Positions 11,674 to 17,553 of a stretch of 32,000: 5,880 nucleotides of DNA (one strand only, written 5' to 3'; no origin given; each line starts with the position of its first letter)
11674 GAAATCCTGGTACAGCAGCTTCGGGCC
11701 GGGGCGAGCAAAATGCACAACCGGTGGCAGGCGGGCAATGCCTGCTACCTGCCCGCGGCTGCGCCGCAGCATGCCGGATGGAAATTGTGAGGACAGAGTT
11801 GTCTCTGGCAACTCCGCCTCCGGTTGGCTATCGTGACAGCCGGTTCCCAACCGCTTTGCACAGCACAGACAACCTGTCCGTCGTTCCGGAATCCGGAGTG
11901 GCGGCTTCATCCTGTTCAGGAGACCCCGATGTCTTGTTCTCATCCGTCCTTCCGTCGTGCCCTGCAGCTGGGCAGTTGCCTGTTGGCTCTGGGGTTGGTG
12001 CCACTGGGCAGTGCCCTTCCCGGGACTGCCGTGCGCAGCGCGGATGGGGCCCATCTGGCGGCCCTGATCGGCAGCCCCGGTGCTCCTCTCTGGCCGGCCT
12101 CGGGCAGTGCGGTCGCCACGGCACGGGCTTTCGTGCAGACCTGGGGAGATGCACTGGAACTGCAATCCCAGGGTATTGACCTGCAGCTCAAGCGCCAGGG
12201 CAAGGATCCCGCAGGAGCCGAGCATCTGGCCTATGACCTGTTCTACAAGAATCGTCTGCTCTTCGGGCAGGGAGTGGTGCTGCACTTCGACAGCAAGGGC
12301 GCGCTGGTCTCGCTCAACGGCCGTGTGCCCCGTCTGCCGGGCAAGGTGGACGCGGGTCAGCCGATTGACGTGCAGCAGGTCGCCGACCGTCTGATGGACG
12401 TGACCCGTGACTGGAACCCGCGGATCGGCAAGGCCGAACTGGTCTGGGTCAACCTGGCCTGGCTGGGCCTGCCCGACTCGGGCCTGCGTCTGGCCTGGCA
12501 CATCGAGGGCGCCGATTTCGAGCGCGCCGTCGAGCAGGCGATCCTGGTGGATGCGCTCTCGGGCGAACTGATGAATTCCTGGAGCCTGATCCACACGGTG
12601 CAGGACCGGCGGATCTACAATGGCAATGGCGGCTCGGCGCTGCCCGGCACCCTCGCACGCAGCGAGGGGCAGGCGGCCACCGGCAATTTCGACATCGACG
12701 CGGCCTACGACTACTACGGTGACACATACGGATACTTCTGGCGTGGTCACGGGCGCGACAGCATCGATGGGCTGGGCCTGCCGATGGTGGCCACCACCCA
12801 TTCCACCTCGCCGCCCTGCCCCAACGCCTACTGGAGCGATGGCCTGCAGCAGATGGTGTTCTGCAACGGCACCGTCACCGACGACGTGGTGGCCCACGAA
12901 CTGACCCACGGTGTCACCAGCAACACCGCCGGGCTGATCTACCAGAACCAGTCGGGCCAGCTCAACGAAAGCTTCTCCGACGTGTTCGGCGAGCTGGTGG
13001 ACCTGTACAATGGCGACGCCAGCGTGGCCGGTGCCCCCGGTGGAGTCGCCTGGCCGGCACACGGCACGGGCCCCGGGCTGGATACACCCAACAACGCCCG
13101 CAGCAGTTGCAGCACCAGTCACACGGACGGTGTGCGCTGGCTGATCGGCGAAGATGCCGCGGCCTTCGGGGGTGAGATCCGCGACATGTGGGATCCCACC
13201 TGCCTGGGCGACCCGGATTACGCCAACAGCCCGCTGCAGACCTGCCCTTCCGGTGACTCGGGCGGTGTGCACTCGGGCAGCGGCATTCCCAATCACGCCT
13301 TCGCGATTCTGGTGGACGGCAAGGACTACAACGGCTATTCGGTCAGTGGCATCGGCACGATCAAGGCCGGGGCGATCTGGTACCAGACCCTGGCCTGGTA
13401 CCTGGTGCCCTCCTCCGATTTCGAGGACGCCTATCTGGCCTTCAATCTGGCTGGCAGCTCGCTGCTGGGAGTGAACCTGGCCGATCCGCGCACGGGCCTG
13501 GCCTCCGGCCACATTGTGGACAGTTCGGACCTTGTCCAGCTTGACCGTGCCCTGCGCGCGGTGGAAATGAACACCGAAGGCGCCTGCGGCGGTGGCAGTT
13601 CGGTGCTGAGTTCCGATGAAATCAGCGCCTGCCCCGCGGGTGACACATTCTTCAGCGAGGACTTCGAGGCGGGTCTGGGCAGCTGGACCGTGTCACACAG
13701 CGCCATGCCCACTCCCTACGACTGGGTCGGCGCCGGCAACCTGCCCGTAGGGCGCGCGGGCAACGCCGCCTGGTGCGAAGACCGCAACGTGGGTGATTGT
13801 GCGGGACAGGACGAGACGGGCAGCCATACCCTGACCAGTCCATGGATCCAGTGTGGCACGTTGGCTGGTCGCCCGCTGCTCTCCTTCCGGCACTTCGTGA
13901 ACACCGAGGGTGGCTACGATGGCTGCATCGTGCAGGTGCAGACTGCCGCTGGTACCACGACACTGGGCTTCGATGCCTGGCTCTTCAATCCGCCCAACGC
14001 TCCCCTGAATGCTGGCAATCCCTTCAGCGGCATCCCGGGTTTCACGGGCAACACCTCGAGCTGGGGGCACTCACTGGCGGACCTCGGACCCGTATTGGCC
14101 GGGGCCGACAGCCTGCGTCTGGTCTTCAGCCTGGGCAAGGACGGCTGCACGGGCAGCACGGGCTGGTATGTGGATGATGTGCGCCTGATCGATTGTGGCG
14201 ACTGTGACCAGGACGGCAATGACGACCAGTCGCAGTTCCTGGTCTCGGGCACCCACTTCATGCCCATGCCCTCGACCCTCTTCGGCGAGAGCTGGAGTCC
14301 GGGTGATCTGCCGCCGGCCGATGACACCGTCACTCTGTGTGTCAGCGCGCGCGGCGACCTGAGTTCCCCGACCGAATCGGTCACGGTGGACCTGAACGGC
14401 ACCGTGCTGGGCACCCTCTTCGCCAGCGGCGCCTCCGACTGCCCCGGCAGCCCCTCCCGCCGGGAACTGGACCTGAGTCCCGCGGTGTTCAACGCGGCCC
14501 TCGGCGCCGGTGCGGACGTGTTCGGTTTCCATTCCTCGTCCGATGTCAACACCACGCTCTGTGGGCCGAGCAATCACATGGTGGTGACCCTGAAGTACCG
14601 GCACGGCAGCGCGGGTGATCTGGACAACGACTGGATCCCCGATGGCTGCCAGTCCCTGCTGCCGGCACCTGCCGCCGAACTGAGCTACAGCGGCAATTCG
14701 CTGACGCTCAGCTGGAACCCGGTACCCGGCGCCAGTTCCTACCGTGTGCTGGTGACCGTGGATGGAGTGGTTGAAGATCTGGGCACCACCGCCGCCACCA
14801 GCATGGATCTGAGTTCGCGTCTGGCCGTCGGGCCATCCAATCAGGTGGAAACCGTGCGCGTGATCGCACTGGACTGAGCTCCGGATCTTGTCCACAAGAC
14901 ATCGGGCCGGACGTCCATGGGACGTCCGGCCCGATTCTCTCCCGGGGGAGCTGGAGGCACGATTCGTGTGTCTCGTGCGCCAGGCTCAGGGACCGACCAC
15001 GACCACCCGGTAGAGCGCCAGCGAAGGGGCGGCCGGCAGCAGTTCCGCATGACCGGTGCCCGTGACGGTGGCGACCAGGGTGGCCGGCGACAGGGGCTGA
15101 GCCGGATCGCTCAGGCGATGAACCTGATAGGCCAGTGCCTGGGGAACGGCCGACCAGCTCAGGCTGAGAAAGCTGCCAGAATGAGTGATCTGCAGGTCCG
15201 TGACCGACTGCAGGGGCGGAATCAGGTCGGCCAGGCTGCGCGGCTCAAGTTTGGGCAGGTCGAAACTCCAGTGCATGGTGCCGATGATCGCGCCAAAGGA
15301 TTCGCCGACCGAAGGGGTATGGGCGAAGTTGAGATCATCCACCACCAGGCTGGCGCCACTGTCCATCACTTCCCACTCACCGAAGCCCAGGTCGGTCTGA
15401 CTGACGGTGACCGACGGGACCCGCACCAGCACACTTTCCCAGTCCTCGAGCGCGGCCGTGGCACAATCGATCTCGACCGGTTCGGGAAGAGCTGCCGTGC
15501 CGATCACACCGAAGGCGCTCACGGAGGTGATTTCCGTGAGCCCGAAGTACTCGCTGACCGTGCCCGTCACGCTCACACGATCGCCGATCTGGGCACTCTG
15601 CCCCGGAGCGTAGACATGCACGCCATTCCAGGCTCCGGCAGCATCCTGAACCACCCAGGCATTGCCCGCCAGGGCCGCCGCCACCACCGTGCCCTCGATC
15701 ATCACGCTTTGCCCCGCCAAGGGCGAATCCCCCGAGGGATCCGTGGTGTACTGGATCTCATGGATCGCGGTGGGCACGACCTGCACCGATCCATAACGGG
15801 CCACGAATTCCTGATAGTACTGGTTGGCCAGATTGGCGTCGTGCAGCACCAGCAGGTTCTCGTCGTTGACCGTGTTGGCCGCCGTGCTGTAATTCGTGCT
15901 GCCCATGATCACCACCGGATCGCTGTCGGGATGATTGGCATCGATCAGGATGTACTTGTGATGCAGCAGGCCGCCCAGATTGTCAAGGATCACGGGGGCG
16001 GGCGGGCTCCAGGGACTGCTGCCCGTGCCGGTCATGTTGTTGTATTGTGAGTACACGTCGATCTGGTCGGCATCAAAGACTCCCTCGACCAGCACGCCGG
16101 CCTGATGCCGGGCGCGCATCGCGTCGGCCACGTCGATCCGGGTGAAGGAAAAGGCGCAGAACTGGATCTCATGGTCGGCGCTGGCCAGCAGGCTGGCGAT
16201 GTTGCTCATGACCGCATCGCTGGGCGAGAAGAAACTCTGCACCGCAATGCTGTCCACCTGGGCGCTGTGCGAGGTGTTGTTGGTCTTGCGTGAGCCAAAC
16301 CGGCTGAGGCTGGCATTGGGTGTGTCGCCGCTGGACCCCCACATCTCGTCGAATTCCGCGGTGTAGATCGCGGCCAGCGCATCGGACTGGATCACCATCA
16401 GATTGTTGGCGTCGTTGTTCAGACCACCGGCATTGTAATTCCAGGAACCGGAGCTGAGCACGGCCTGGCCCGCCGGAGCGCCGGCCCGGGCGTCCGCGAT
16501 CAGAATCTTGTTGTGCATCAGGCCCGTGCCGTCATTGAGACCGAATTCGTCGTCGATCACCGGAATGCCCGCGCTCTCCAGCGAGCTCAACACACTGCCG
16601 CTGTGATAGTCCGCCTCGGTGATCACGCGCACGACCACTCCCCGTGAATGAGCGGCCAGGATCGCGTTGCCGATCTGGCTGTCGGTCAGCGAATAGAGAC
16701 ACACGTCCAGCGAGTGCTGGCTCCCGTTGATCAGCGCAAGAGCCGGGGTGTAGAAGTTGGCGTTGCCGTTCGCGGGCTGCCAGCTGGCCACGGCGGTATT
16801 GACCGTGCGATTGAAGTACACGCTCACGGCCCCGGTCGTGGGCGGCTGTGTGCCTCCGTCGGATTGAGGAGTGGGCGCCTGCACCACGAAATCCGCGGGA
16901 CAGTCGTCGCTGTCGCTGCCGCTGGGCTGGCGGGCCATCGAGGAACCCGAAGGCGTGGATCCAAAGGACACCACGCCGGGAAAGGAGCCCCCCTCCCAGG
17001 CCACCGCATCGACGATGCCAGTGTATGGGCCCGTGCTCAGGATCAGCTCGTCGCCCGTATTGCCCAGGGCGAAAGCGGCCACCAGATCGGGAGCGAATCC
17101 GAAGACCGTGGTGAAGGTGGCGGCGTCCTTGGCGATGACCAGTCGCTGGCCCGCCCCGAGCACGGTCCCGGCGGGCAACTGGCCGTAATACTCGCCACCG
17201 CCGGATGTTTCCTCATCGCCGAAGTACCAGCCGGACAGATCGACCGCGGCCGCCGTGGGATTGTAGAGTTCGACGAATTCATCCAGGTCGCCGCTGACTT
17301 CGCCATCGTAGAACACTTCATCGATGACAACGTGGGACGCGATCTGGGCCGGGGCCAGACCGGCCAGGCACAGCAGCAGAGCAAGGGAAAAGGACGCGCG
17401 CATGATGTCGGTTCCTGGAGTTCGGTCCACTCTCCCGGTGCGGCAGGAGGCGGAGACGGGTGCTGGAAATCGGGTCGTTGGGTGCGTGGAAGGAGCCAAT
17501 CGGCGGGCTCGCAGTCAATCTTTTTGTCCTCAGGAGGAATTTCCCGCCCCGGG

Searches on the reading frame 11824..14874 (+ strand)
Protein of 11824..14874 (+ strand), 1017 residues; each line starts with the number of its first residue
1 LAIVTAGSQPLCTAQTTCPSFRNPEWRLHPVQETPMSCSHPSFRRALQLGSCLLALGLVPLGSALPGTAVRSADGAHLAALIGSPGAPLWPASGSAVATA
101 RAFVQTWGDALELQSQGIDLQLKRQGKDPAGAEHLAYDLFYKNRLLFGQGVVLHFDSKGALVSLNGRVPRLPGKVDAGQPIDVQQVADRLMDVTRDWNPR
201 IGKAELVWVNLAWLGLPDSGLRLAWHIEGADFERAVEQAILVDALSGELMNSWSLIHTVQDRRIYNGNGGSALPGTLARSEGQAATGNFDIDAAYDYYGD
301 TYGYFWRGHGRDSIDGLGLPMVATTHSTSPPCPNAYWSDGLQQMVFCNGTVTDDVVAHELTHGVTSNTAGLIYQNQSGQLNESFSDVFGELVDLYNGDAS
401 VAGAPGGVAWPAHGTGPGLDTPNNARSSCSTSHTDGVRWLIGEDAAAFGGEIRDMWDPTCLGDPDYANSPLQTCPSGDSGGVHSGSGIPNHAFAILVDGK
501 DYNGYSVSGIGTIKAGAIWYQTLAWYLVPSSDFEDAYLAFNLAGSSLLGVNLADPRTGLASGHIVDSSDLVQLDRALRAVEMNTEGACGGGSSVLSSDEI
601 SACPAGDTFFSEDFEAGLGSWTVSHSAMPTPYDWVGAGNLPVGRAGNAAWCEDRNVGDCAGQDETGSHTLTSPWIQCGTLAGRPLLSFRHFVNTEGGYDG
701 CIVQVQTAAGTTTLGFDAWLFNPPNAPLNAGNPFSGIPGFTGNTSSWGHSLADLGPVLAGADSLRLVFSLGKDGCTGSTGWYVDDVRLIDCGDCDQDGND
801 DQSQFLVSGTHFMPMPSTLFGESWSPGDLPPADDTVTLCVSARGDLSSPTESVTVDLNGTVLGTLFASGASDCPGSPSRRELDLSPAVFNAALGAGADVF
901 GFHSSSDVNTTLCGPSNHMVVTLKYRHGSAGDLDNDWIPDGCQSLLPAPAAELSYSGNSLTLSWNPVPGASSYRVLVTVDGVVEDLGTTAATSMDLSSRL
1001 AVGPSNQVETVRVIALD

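Call 55: search_protein_families(library=pfam, proteins=[window:11824-14874:+], max_evalue=0.001)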
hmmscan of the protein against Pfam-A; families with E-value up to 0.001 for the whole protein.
window:11824-14874:+ (1017 aa): 3 families
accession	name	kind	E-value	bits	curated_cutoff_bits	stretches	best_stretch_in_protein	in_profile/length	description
PF02868.21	Peptidase_M4_C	-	9.7e-28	97.5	24.4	2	431-544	30-142/165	Thermolysin metallopeptidase, alpha-helical domain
PF01447.24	Peptidase_M4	-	1.9e-13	51.5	22.4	1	264-366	33-145/145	Thermolysin metallopeptidase, catalytic domain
PF07504.19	FTP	-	1.8e-05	24.9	21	1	119-167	2-50/51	Fungalysin/Thermolysin Propeptide Motif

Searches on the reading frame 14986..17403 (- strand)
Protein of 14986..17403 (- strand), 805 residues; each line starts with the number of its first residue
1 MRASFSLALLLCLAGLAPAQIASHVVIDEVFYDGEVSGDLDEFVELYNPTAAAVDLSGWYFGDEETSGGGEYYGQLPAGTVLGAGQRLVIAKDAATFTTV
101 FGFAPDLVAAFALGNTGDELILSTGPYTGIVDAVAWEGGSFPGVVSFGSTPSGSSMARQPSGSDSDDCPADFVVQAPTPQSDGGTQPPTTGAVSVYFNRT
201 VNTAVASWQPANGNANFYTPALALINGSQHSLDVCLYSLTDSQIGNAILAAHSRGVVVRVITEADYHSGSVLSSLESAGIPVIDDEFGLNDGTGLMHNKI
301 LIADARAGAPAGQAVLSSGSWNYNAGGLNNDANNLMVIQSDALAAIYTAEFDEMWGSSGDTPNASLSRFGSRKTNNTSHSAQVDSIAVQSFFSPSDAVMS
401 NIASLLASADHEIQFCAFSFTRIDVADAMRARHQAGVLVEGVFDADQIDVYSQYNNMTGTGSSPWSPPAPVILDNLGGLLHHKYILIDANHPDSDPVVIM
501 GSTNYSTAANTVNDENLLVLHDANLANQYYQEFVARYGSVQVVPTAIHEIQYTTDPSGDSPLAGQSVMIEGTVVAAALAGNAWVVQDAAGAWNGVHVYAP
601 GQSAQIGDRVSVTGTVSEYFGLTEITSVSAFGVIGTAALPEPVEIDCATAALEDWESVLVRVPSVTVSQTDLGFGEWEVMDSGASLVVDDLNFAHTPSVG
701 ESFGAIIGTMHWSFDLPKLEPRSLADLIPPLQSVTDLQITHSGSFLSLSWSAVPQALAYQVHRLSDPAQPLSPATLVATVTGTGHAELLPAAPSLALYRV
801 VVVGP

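Call 71: search_protein_families(library=pfam, proteins=[window:14986-17403:-], max_evalue=0.001)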
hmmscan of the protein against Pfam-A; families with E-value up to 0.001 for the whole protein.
window:14986-17403:- (805 aa): 2 families
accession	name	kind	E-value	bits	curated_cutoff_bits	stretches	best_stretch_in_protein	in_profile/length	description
PF13091.12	PLDc_2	-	1.7e-39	135.1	27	2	223-355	3-132/132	PLD-like domain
PF00932.25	LTD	-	1.7e-16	61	34.3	1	21-136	4-107/109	Lamin Tail Domain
